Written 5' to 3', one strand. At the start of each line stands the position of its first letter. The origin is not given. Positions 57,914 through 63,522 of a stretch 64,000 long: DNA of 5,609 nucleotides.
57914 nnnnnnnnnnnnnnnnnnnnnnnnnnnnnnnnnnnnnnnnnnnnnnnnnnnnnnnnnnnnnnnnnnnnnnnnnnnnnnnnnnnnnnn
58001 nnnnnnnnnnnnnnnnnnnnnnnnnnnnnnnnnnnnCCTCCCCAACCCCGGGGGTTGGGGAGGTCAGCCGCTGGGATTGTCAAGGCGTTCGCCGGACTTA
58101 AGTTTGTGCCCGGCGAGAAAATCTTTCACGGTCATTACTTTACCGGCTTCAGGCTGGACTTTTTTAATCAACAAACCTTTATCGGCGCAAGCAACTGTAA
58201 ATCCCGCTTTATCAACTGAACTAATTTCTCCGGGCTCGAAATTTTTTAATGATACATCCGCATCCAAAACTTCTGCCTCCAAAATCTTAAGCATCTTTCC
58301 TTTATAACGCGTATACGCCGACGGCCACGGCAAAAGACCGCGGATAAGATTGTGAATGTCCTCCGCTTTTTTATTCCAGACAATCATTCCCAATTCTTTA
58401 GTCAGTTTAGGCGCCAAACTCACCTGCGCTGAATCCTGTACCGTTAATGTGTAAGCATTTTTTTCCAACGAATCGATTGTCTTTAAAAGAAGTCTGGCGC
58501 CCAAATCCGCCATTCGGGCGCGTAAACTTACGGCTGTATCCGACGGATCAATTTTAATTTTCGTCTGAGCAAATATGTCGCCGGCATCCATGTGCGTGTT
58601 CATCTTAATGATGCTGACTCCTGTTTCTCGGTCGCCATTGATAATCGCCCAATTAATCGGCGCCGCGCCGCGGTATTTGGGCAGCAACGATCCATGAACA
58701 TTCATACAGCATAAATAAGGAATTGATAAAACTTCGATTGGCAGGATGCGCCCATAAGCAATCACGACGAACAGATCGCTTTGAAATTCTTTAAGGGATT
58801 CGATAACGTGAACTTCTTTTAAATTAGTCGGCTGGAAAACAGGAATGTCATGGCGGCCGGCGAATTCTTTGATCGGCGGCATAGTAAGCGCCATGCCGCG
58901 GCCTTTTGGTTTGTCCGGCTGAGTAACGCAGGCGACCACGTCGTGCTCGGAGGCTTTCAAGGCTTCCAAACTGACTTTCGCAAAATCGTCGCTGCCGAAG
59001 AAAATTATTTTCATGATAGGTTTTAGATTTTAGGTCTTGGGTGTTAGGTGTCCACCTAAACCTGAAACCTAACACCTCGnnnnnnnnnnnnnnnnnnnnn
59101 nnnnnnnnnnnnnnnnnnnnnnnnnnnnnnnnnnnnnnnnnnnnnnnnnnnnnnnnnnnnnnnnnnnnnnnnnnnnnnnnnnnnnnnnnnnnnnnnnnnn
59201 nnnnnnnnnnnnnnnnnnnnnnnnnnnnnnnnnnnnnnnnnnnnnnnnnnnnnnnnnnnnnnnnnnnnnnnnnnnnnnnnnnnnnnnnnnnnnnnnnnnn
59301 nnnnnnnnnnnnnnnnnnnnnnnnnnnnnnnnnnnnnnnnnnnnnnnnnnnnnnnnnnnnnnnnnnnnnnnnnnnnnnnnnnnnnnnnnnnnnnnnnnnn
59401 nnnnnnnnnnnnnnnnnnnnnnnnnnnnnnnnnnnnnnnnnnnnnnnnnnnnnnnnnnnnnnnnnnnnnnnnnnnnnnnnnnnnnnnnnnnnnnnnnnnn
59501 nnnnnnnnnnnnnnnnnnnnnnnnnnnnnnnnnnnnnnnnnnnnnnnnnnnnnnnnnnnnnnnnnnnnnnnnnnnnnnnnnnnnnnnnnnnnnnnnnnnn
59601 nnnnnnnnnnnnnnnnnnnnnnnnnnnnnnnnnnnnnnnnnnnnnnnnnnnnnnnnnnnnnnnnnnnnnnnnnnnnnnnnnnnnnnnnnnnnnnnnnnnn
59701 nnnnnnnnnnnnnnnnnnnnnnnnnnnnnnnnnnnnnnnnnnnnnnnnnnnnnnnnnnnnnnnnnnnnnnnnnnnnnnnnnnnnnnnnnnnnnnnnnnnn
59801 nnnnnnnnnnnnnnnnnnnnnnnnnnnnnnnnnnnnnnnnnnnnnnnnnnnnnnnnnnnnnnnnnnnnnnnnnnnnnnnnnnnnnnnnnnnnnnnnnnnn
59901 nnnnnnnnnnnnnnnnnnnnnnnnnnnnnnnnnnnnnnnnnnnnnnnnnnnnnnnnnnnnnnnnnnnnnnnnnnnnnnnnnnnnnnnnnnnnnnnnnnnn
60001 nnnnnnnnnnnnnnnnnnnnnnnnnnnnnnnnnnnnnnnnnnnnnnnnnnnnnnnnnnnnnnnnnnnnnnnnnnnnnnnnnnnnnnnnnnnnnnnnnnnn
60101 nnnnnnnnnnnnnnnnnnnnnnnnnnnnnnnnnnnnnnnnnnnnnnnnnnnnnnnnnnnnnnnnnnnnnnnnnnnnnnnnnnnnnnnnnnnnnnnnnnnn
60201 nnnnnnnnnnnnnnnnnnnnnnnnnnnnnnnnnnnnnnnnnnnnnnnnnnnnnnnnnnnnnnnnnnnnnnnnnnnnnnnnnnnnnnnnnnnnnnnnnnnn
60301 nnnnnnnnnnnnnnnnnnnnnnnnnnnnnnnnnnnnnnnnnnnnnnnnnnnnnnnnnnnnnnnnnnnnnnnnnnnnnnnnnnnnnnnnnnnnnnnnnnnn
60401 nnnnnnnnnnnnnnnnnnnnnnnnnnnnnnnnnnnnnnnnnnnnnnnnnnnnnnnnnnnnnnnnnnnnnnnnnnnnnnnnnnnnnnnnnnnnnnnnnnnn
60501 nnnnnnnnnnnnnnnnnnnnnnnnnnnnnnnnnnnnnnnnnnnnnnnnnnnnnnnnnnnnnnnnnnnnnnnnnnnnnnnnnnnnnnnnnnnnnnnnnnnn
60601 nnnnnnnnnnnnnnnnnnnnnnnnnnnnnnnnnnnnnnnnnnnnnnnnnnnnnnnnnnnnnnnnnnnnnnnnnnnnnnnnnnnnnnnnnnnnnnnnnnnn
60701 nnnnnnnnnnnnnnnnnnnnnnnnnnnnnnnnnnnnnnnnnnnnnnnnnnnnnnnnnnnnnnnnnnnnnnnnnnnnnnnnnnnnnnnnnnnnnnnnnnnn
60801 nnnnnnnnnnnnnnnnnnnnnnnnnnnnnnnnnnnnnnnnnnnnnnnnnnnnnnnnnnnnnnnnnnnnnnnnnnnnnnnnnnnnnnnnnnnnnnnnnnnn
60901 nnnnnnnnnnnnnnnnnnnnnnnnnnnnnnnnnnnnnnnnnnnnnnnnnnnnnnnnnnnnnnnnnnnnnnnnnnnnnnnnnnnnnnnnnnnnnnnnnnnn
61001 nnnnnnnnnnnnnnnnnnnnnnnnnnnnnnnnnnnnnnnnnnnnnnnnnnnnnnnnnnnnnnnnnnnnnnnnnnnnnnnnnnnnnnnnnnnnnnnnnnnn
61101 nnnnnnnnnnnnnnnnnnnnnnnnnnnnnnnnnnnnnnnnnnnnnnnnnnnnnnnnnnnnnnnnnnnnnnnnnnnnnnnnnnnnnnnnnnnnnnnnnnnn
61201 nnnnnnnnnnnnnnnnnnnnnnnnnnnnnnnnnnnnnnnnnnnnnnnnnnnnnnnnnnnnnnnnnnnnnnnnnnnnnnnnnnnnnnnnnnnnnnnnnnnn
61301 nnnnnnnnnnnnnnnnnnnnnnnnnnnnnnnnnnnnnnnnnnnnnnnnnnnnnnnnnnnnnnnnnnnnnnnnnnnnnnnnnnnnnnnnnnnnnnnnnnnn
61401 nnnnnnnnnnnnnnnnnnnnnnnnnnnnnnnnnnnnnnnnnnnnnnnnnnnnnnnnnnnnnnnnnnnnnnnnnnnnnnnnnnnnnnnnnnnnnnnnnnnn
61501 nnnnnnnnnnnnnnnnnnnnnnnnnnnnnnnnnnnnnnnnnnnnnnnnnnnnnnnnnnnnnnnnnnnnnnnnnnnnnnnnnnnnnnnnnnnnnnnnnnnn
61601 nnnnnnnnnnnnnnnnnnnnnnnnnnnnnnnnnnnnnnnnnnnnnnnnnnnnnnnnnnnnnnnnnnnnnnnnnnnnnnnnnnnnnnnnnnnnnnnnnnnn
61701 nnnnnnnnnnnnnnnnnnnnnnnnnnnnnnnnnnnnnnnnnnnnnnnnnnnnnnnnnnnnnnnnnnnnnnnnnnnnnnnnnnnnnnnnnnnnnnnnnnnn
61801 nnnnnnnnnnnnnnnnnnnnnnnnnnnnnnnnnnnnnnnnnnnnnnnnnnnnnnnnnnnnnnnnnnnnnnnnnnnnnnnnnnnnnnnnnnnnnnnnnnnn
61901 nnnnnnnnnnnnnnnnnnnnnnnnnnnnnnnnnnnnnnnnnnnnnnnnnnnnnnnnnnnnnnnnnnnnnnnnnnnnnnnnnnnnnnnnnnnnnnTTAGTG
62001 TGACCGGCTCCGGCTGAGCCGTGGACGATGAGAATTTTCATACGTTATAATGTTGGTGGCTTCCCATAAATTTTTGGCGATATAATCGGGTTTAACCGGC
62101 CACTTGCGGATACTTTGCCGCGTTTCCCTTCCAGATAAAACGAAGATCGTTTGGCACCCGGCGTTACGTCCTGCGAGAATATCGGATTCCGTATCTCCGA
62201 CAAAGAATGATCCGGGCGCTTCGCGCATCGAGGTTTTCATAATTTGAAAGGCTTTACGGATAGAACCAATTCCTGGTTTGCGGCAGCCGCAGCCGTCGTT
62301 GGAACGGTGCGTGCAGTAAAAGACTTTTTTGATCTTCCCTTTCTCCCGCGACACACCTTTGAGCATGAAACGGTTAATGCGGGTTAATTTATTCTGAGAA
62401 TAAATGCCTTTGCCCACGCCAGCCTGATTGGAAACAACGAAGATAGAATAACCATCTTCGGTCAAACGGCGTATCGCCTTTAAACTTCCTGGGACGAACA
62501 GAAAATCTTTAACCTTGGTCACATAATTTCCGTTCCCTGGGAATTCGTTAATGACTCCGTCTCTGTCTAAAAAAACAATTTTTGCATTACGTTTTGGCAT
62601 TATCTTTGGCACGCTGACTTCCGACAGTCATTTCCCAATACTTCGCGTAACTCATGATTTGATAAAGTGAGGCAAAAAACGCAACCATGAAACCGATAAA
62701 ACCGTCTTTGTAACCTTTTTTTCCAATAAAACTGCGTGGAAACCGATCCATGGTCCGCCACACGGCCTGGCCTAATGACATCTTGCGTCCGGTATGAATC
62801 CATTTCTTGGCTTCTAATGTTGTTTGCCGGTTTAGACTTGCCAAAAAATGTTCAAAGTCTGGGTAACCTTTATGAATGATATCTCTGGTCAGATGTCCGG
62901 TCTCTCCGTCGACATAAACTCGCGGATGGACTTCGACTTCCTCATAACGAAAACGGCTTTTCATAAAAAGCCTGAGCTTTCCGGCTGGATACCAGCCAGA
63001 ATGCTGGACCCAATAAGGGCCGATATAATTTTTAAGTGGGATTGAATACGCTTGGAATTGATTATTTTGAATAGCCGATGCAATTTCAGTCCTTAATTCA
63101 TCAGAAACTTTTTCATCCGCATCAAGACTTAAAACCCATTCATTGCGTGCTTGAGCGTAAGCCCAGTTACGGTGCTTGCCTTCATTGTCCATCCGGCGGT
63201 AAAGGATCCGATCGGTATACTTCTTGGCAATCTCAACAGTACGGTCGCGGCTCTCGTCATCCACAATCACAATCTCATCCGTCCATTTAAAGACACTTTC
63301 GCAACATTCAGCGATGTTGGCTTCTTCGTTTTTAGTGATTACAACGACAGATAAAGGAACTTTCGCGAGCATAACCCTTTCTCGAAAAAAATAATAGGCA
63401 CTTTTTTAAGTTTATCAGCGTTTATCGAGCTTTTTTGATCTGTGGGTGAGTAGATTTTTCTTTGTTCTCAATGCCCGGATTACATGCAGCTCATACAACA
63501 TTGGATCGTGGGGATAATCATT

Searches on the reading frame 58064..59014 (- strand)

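Call 42: search_protein_families(library=pfam, proteins=[window:58064-59014:-], max_evalue=0.001)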
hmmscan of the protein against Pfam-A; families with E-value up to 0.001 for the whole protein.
window:58064-59014:- (316 aa): 2 families
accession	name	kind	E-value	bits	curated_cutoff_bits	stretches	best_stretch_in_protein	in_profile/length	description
PF00551.24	Formyl_trans_N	-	1.8e-43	148.8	26.1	1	1-179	1-180/181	Formyl transferase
PF02911.23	Formyl_trans_C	-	2.4e-29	101.9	21.1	1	203-303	1-99/100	Formyl transferase, C-terminal domain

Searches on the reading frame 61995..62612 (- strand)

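Call 42: search_protein_families(library=pfam, proteins=[window:61995-62612:-], max_evalue=0.001)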
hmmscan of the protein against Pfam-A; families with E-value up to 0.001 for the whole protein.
window:61995-62612:- (205 aa): 3 families
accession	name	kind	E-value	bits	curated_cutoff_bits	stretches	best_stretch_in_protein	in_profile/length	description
PF13242.12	Hydrolase_like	-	7e-16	58.3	22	1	110-185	2-75/75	HAD-hyrolase-like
PF08645.17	PNK3P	-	6e-08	33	22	1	11-142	1-127/161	Polynucleotide kinase 3 phosphatase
PF13419.12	HAD_2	-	4.6e-07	30.6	23.8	1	39-158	80-178/178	Haloacid dehalogenase-like hydrolase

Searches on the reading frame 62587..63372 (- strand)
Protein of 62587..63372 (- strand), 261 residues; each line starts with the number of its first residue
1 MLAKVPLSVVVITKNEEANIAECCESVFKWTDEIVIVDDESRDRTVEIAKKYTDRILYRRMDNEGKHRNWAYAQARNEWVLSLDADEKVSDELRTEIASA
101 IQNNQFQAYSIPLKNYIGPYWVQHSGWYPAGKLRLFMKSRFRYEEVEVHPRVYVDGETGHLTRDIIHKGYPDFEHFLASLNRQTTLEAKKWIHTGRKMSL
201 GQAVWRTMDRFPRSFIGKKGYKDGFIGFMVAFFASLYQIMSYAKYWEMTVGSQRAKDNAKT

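Call 42: search_protein_families(library=pfam, proteins=[window:62587-63372:-], max_evalue=0.001)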
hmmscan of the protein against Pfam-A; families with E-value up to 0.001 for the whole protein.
window:62587-63372:- (261 aa): 2 families
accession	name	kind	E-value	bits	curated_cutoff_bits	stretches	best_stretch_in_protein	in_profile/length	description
PF00535.33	Glycos_transf_2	-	1.4e-23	84.1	23.3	1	8-133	1-134/168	Glycosyl transferase family 2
PF13704.12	Glyco_tranf_2_4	-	9.9e-06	26.4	27.5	1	14-87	1-82/98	Glycosyl transferase family 2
